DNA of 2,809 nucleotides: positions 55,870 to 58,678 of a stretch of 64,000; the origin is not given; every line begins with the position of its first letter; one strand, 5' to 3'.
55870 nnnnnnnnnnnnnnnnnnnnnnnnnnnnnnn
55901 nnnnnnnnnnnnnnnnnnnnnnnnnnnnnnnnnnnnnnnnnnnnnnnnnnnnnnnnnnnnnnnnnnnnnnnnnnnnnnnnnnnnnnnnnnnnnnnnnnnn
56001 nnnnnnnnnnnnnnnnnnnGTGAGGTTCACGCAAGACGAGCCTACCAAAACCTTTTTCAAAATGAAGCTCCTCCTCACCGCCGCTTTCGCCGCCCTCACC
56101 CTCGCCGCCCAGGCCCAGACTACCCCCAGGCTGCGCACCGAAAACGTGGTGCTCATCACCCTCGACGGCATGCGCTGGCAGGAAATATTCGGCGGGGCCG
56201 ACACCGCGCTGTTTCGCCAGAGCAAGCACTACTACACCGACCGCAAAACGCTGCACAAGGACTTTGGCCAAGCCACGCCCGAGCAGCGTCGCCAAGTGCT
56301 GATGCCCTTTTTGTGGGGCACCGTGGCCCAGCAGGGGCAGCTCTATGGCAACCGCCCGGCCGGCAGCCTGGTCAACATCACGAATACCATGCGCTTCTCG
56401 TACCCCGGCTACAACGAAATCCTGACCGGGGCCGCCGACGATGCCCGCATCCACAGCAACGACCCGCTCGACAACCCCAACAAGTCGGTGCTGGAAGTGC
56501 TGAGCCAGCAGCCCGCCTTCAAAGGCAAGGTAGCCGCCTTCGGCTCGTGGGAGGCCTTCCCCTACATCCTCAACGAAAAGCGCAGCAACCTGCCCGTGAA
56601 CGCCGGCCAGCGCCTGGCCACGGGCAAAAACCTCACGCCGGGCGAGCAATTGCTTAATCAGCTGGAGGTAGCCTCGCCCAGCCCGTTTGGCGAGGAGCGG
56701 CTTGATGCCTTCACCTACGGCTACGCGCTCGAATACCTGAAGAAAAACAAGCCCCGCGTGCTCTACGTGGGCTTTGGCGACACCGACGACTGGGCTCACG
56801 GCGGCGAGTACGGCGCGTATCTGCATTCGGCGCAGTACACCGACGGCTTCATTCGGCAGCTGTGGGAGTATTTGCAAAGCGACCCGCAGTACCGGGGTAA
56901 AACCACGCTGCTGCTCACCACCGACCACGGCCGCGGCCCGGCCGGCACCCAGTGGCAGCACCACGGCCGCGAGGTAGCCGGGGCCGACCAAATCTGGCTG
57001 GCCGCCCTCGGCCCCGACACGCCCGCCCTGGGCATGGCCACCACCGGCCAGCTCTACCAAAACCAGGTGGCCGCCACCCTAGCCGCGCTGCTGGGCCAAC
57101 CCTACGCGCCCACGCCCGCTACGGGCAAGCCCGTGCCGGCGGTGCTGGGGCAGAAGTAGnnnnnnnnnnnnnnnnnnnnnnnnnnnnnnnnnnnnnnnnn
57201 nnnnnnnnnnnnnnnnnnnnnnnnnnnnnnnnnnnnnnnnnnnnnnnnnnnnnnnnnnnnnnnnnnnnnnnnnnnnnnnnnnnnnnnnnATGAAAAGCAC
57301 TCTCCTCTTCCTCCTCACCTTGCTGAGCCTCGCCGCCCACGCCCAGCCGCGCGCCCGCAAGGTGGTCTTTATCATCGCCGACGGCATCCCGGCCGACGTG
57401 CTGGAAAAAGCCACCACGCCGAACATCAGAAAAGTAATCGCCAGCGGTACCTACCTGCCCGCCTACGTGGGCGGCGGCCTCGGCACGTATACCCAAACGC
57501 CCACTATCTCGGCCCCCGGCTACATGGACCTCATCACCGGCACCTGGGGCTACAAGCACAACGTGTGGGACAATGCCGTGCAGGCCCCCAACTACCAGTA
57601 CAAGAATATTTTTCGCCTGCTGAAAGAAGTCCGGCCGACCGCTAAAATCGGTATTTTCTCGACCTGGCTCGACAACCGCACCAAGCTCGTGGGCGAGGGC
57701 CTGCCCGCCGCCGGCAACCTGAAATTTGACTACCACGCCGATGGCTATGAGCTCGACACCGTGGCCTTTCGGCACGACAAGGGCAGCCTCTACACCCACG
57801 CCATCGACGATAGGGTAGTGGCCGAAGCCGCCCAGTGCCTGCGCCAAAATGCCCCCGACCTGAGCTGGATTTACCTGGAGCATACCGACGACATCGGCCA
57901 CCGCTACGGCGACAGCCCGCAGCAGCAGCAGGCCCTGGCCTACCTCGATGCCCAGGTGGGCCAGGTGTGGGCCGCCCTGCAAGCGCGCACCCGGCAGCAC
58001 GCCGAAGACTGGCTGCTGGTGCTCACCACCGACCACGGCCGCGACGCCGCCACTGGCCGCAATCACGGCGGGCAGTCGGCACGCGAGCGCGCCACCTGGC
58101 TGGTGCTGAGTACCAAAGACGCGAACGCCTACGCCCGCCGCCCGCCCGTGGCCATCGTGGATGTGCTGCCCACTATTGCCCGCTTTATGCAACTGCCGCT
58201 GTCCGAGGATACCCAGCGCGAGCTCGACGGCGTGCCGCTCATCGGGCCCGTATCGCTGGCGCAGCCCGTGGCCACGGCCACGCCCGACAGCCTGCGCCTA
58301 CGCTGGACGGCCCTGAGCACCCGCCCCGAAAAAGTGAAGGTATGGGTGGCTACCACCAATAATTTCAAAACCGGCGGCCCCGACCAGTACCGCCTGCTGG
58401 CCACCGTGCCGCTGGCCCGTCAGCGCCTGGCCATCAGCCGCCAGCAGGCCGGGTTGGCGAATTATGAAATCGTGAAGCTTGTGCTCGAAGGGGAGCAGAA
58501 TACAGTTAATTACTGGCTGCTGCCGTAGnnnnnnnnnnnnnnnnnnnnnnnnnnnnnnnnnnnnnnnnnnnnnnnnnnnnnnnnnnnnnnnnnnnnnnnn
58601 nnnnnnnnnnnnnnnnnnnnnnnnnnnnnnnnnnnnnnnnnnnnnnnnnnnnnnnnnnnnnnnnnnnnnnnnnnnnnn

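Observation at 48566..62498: PUL-like SusC/SusD locus apparently dedicated to phosphonate/organophosphorus utilisation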

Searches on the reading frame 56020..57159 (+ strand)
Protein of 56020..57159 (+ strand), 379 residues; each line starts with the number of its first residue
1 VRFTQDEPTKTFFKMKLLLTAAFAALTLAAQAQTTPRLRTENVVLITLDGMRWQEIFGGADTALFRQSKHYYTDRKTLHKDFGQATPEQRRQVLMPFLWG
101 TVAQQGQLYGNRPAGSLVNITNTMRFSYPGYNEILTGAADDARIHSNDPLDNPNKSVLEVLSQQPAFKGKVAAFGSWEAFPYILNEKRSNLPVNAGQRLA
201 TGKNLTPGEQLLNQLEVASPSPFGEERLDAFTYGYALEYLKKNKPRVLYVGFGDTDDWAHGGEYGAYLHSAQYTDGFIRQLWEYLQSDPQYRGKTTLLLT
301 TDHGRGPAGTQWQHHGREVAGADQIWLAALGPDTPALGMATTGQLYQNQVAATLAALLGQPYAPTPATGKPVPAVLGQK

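Call 4: search_protein_families(library=ncbifam, proteins=[window:56020-57159:+], max_evalue=0.001)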
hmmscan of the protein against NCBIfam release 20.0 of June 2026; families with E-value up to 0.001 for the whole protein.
window:56020-57159:+ (379 aa): 0 families

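Call 5: search_protein_families(library=pfam, proteins=[window:56020-57159:+], max_evalue=0.001)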
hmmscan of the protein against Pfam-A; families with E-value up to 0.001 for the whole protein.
window:56020-57159:+ (379 aa): 3 families
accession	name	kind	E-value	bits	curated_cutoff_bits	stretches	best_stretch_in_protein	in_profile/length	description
PF00884.28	Sulfatase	-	2.2e-06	27.6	25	1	217-315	141-254/301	Sulfatase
PF01663.27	Phosphodiest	-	5.5e-05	23.4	23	1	74-308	69-224/342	Type I phosphodiesterase / nucleotide pyrophosphatase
PF01676.23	Metalloenzyme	-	0.00022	21.2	24.3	1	236-314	138-211/252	Metalloenzyme superfamily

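Call 24: search_solved_structures(query=window:56020-57159:+, max_evalue=1)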
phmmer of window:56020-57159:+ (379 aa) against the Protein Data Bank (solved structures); distinct sequences matched with E-value up to 1: 3.
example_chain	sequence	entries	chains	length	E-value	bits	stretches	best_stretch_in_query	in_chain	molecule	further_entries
2gsn_A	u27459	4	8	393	0.13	14.3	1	226-308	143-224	phosphodiesterase-nucleotide pyrophosphatase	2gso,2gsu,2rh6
7mw8_D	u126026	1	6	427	0.13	14.2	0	226-307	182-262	Phosphodiesterase-nucleotide pyrophosphatase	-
7n1s_A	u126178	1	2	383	0.16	13.9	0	226-308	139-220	Phosphodiesterase-nucleotide pyrophosphatase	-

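Call 27: find_homologous_proteins(query=window:56020-57159:+, max_evalue=0.00001)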
Query window:56020-57159:+ (379 aa): 7942 proteins with E <= 0.00001 among 8000 candidates; the best 120 are listed.
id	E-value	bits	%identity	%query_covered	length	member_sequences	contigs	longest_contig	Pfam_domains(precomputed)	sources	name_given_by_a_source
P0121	1.7e-218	743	90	91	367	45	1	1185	PF01663.28,PF00884.29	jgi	jgi:hypothetical protein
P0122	9.3e-217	737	87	96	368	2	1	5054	PF00884.29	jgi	jgi:hypothetical protein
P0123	2.1e-214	730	88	91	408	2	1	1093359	PF01676.24,PF01663.28,PF00884.29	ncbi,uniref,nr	ncbi:sulfatase-like hydrolase/transferase [Hymenobacter nivis]|uniref:Sulfatase N-terminal domain-co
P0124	2.2e-211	720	86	95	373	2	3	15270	PF01663.28,PF00884.29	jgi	jgi:hypothetical protein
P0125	4.2e-211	719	85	96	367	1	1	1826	PF00884.29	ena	-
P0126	1.5e-210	717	88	91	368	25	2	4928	PF01663.28,PF00884.29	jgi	jgi:hypothetical protein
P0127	3.5e-210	716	88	91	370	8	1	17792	PF01663.28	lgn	-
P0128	2.8e-208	709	85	96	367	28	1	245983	PF01663.28,PF00884.29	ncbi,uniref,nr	ncbi:sulfatase-like hydrolase/transferase [Hymenobacter negativus]|uniref:Sulfatase-like hydrolase/t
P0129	4.1e-207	705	88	91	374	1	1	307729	PF00884.29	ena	-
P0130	7.0e-207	705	84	97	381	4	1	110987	PF00884.29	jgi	jgi:hypothetical protein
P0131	1.8e-206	703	86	91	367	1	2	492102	PF01663.28,PF00884.29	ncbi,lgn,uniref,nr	ncbi:phosphoglyceromutase [Hymenobacter sp. UV11]|uniref:sulfatase-like hydrolase/transferase n=1 Ta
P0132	1.6e-201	687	84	93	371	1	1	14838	PF01663.28,PF00884.29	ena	-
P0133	7.9e-201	685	82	96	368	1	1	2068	PF00884.29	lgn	-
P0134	4.8e-198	676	83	91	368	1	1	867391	PF01663.28,PF00884.29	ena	-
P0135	1.1e-191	655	79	96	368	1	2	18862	PF01663.28,PF00884.29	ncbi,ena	-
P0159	3.0e-133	462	59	92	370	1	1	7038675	PF01676.24,PF01663.28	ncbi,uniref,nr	ncbi:phosphoglyceromutase [Adhaeribacter arboris]|uniref:Phosphoglyceromutase n=1 Tax=Adhaeribacter 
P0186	1.3e-129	450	56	96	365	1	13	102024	PF01676.24,PF01663.28,PF00884.29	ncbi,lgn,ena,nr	ncbi:MAG: phosphoglyceromutase [Thalassobius sp.]|nr:phosphoglyceromutase [Thalassovita sp.]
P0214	3.0e-128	446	55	92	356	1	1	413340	PF01676.24,PF01663.28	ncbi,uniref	ncbi:alkaline phosphatase family protein [Chryseolinea sp. T2]|uniref:alkaline phosphatase family pr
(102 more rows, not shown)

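Call 40: predict_structure(alignment_id=A2)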
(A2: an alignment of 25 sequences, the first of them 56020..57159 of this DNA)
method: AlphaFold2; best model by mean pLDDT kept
length: 379 residues; sequences in the alignment: 25
mean_pLDDT: 91.7   pTM: 0.89
mean pLDDT of the five models: 91.7, 90.2, 86.1, 83.7, 82.3
residues with pLDDT >= 90: 296; 70-90: 61; 50-70: 22; < 50: 0
segments of 3 or more residues with pLDDT < 50: none
pLDDT, mean of each block of 10 residues (from residue 1): 55 76 86 81 98 95 74 80 96 98 98 96 91 91 88 95 95 95 93 93 95 95 94 98 98 96 93 98 98 99 92 93 96 97 96 97 85 92
secondary structure, 60 per line:
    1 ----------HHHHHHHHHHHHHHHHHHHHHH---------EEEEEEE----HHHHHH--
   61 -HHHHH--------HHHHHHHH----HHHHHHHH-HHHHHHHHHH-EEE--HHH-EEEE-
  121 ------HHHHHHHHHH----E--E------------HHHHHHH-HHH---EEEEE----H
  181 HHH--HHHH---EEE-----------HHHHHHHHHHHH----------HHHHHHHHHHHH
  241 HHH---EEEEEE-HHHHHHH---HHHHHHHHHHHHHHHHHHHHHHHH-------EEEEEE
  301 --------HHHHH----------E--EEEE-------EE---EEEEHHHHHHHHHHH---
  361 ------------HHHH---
elements in order: H11-32 E42-48 H53-58 H62-66 H75-82 H87-94 H96-105 E107-109 E116-119 H127-136 H157-163 E171-175 H180-183 H186-189 E193-195 H207-218 H229-243 E247-252 H254-260 H264-287 E295-300 H309-313 E327-330 E343-346 H347-357 H373-376

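Call 45: fold_search(model_id=the predicted structure, library=pdb)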
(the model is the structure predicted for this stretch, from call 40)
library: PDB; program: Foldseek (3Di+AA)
matches with E <= 10: 985; with E <= 0.001: 454
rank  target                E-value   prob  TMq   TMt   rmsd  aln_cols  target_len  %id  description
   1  7n1s_A                4.1e-10  1.00  0.48  0.48   9.0       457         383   15  Crystal Structure Analysis of Xac Nucleotide Pyrophosphatase/Phosphodiesterase (released 2022-06-01)
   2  6b0j_A                4.7e-10  1.00  0.50  0.42   8.5       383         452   15  Crystal structure of Ps i-CgsB in complex with k-i-k-neocarrahexaose (released 2018-03-14)
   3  6vat_C                5.6e-10  1.00  0.46  0.50   7.3       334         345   16  Structure of the periplasmic domain of YejM from Salmonella typhimurium (released 2020-08-26)
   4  5i5f_A                5.9e-10  1.00  0.47  0.52   6.8       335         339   16  Salmonella global domain 191 (released 2016-08-17)
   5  6b0j_B                5.9e-10  1.00  0.50  0.42   8.4       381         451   16  Crystal structure of Ps i-CgsB in complex with k-i-k-neocarrahexaose (released 2018-03-14)
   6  5i5d_B                6.7e-10  1.00  0.47  0.51   6.9       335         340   16  Salmonella global domain 245 (released 2017-04-19)
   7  6vc7_A                8.0e-10  1.00  0.46  0.50   7.0       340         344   16  Structure of the F349A mutant of the periplasmic domain of YejM from Salmonella typhimurium (released 2020-08-26)
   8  5i5d_C                1.1e-09  1.00  0.47  0.52   6.1       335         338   16  Salmonella global domain 245 (released 2017-04-19)
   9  9koq_A                1.1e-09  1.00  0.53  0.43   8.0       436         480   14  Crystal structure of an Arylsulfatase from Enterococcus faecium (released 2025-07-30)
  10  6bia_B                1.2e-09  1.00  0.50  0.42   8.5       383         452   15  Crystal structure of Ps i-CgsB (released 2018-03-14)
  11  6vat_D                1.3e-09  1.00  0.47  0.51   7.1       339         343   16  Structure of the periplasmic domain of YejM from Salmonella typhimurium (released 2020-08-26)
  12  6vat_F                1.4e-09  1.00  0.48  0.53   5.3       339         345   16  Structure of the periplasmic domain of YejM from Salmonella typhimurium (released 2020-08-26)
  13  7mw8_C                1.5e-09  1.00  0.47  0.47   9.9       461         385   14  Crystal Structure Analysis of Xac Nucleotide Pyrophosphatase/Phosphodiesterase (released 2022-05-18)
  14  6bia_A                1.5e-09  1.00  0.50  0.42   8.5       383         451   15  Crystal structure of Ps i-CgsB (released 2018-03-14)
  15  7n1s_B                1.7e-09  1.00  0.40  0.40  13.2       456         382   14  Crystal Structure Analysis of Xac Nucleotide Pyrophosphatase/Phosphodiesterase (released 2022-06-01)
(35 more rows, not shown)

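Call 60: find_encoding_contigs(protein=P0159, flank=10000, max_places=1)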
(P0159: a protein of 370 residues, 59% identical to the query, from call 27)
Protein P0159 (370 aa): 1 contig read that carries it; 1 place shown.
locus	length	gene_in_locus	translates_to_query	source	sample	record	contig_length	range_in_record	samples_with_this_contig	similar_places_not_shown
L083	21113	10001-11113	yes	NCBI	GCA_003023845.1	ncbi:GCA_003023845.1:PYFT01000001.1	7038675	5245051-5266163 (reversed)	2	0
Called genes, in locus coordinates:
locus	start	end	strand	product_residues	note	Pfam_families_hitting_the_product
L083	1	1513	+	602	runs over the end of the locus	-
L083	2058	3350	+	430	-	PF07690:MFS_1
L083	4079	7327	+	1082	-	PF13620:CarboxypepD_reg, PF13715:CarbopepD_reg_2, PF07715:Plug, PF00593:TonB_dep_Rec_b-barrel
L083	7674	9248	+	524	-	PF12741:SusD-like, PF12771:SusD-like_2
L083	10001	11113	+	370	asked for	PF01663:Phosphodiest (weak), PF01676:Metalloenzyme (weak)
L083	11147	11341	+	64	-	-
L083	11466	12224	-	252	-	PF00702:Hydrolase, PF13419:HAD_2, PF13242:Hydrolase_like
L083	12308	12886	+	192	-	PF12844:HTH_19, PF13560:HTH_31, PF01381:HTH_3, PF13443:HTH_26 (weak), PF07883:Cupin_2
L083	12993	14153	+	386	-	PF01266:DAO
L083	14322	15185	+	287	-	PF02811:PHP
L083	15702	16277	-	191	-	PF01966:HD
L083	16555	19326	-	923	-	PF03160:Calx-beta, PF22494:choice_anch_I, PF18962:Por_Secre_tail (faint), PF01833:TIG (faint), PF13860:FlgD_ig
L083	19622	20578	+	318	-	PF02690:Na_Pi_cotrans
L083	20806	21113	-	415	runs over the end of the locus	PF00884:Sulfatase (faint), PF01663:Phosphodiest, PF01676:Metalloenzyme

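Call 61: find_encoding_contigs(protein=P0214, flank=10000, max_places=1)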
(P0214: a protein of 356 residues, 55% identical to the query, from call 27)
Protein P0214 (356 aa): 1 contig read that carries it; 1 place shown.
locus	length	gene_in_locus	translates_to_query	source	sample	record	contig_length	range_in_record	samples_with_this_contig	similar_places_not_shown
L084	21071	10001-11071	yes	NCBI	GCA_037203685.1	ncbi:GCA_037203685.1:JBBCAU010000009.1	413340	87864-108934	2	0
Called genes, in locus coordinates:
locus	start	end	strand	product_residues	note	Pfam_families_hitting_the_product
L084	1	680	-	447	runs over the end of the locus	PF18943:DUF5690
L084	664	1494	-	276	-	PF02811:PHP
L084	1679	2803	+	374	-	PF00890:FAD_binding_2 (weak), PF01266:DAO, PF12831:FAD_oxidored (faint), PF13450:NAD_binding_8 (weak)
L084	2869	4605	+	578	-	PF00933:Glyco_hydro_3, PF01915:Glyco_hydro_3_C (weak)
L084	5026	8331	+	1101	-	PF13620:CarboxypepD_reg, PF13715:CarbopepD_reg_2, PF07715:Plug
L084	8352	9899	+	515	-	PF12771:SusD-like_2, PF12741:SusD-like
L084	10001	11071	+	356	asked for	PF01663:Phosphodiest (weak), PF01676:Metalloenzyme (weak)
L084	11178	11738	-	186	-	PF01195:Pept_tRNA_hydro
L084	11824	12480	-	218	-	PF01386:Ribosomal_L25p, PF14693:Ribosomal_TL5_C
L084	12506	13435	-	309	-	PF13793:Pribosyltran_N, PF00156:Pribosyltran, PF14572:Pribosyl_synth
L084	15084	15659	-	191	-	PF13590:DUF4136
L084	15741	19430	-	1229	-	PF18076:FGAR-AT_N, PF18072:FGAR-AT_linker, PF02769:AIRS_C, PF22689:FGAR-AT_PurM_N-like, PF02769:AIRS_C, PF13507:GATase_5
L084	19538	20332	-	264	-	PF00561:Abhydrolase_1, PF12146:Hydrolase_4, PF12697:Abhydrolase_6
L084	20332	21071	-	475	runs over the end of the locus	PF01408:GFO_IDH_MocA, PF19051:GFO_IDH_MocA_C2, PF22725:GFO_IDH_MocA_C3 (faint)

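Call 62: find_encoding_contigs(protein=P0186, flank=10000, max_places=1)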
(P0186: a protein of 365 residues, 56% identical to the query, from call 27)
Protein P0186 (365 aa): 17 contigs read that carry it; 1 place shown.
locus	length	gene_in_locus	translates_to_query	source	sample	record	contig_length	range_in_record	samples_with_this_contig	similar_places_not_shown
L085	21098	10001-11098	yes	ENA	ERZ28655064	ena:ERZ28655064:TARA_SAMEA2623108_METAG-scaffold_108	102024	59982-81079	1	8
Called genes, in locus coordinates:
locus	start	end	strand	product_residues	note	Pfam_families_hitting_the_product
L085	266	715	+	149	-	PF00583:Acetyltransf_1, PF13673:Acetyltransf_10 (weak), PF13508:Acetyltransf_7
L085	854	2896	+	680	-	PF00930:DPPIV_N (faint), PF26550:Tricorn_2nd, PF25174:Beta-prop_THOC3 (weak), PF26549:Tricorn_N, PF26549:Tricorn_N (weak), PF20434:BD-FAE, PF00326:Peptidase_S9, PF01738:DLH (weak), +7 more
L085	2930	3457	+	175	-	PF12867:DinB_2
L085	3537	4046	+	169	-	PF04542:Sigma70_r2, PF08281:Sigma70_r4_2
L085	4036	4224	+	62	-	-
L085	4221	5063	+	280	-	PF01790:LGT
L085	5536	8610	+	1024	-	PF08447:PAS_3, PF08447:PAS_3, PF00989:PAS, PF08447:PAS_3, PF08448:PAS_4, PF13188:PAS_8, PF13426:PAS_9, PF08448:PAS_4, +3 more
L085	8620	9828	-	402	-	-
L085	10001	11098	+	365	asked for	PF01663:Phosphodiest (weak), PF00884:Sulfatase, PF01676:Metalloenzyme (weak)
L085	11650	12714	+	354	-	PF01757:Acyl_transf_3 (weak)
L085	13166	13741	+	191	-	PF07638:Sigma70_ECF (weak), PF04542:Sigma70_r2, PF08281:Sigma70_r4_2, PF04545:Sigma70_r4, PF13384:HTH_23 (faint)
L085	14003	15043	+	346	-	PF04773:FecR, PF16344:FecR_C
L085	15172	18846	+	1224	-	PF13620:CarboxypepD_reg, PF13715:CarbopepD_reg_2, PF07715:Plug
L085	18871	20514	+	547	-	PF12771:SusD-like_2, PF12741:SusD-like, PF12771:SusD-like_2, PF12741:SusD-like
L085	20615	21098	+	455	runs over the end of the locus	PF16656:Pur_ac_phosph_N, PF00149:Metallophos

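Call 87: search_protein_families(library=pfam, proteins=[L083:14322-15185:+, L083:16555-19326:-], max_evalue=0.01)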
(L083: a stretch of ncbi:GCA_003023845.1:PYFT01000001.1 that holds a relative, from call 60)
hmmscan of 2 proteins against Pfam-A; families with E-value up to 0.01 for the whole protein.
L083:14322-15185:+ (287 aa): 1 family
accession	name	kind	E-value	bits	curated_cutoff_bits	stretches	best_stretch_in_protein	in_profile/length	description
PF02811.25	PHP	-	2.4e-18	67.4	26.4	1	6-208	2-163/164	PHP domain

L083:16555-19326:- (923 aa): 6 families
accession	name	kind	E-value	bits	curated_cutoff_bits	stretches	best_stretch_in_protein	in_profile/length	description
PF22494.2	choice_anch_I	-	1.4e-167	558.9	32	1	159-645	3-489/489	Choice-of-anchor I domain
PF13860.13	FlgD_ig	-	1.5e-10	41.3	27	1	846-903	13-71/79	FlgD Ig-like domain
PF01833.30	TIG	-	1.7e-08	34.7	20.9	0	731-806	1-81/84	IPT/TIG domain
PF03160.20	Calx-beta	-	3.3e-08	34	27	1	35-144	6-118/119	Calx-beta domain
PF18962.6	Por_Secre_tail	-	0.00014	22.6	27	1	837-909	2-66/75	Secretion system C-terminal sorting domain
PF13585.12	CHU_C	-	0.003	18.1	27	0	853-905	25-70/86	CHU_C Type IX secretion signal domain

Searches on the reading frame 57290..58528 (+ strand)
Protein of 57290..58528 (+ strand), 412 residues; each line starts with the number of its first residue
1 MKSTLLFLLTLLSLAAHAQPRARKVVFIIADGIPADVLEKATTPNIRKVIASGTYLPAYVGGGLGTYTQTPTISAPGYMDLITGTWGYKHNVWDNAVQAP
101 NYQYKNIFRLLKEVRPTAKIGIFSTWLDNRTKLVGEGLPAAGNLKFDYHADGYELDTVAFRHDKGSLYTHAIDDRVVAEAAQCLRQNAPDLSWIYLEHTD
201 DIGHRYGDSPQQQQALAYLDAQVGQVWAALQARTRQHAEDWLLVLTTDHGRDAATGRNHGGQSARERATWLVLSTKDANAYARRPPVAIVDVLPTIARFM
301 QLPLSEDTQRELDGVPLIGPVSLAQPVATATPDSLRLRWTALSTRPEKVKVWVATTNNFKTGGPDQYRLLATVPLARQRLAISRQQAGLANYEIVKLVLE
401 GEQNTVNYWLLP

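Call 4: search_protein_families(library=ncbifam, proteins=[window:57290-58528:+], max_evalue=0.001)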
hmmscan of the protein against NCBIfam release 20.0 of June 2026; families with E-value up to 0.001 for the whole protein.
window:57290-58528:+ (412 aa): 4 families
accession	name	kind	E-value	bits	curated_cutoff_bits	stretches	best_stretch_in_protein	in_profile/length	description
TIGR03417.1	chol_sulfatase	equivalog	5.6e-07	28.8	433.45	1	215-320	258-363/500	choline-sulfatase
NF051873.1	AlkPhosPhoY32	equivalog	6.6e-06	24.9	1000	1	167-259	251-347/539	alkaline phosphatase PhoY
NF003766.0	PRK05362.1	equivalog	2.7e-05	23.1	256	1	186-306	277-386/396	phosphopentomutase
NF009049.0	PRK12383.1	equivalog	0.00024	20.2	254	1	175-306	273-392/408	phosphopentomutase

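Call 5: search_protein_families(library=pfam, proteins=[window:57290-58528:+], max_evalue=0.001)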
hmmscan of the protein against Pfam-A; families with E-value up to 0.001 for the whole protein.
window:57290-58528:+ (412 aa): 3 families
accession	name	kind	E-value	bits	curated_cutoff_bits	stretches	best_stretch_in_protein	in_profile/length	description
PF01663.27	Phosphodiest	-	4.1e-18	66.5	23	1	25-255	1-225/342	Type I phosphodiesterase / nucleotide pyrophosphatase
PF00884.28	Sulfatase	-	8.5e-08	32.3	25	1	25-300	3-299/301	Sulfatase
PF01676.23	Metalloenzyme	-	1.9e-05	24.7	24.3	1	162-259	117-211/252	Metalloenzyme superfamily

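Call 25: search_solved_structures(query=window:57290-58528:+, max_evalue=0.01)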
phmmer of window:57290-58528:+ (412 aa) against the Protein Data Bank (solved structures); distinct sequences matched with E-value up to 0.01: 13.
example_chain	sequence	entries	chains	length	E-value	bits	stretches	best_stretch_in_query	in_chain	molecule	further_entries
7mw8_D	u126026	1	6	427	2.1e-06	30.2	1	20-252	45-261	Phosphodiesterase-nucleotide pyrophosphatase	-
2gsn_A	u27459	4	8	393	2.2e-06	30.2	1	25-252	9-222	phosphodiesterase-nucleotide pyrophosphatase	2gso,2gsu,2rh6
5ege_A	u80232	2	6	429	1.7e-05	27.2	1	22-251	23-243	Ectonucleotide pyrophosphatase/phosphodiesterase family member 6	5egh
7n1s_A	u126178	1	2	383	6.1e-05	25.4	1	25-252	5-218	Phosphodiesterase-nucleotide pyrophosphatase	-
5tcd_A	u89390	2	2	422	0.00012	24.4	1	71-254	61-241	Ectonucleotide pyrophosphatase/phosphodiesterase family member 7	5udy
5ven_A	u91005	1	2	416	0.00018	23.8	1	17-252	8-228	Ectonucleotide pyrophosphatase/phosphodiesterase family member 5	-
5veo_A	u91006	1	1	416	0.00027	23.3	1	17-252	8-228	Ectonucleotide pyrophosphatase/phosphodiesterase family member 5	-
5vem_A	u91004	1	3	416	0.00043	22.6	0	173-252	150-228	Ectonucleotide pyrophosphatase/phosphodiesterase family member 5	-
5gz4_A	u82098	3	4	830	0.00077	21.8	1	181-254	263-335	Snake venom phosphodiesterase (PDE) | Venom phosphodiesterase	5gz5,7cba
6wet_AaA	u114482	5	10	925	0.0023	20.2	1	70-254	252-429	Ectonucleotide pyrophosphatase/phosphodiesterase family member 1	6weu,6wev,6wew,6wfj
8ghr_A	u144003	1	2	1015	0.0027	19.9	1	70-254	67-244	Ectonucleotide pyrophosphatase/phosphodiesterase family member 1, secreted form, Immunoglo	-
3q3q_A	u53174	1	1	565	0.0048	19.1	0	179-280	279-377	Alkaline phosphatase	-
5xwi_A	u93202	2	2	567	0.0049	19.1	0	179-280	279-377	Alkaline phosphatase PhoK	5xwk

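Call 87: search_protein_families(library=pfam, proteins=[window:57290-58528:+], max_evalue=0.01)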
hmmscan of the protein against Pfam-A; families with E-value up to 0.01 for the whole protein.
window:57290-58528:+ (412 aa): 3 families
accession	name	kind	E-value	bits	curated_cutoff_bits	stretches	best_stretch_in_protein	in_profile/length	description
PF01663.27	Phosphodiest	-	4.1e-18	66.5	23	1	25-255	1-225/342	Type I phosphodiesterase / nucleotide pyrophosphatase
PF00884.28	Sulfatase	-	8.5e-08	32.3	25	1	25-300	3-299/301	Sulfatase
PF01676.23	Metalloenzyme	-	1.9e-05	24.7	24.3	1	162-259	117-211/252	Metalloenzyme superfamily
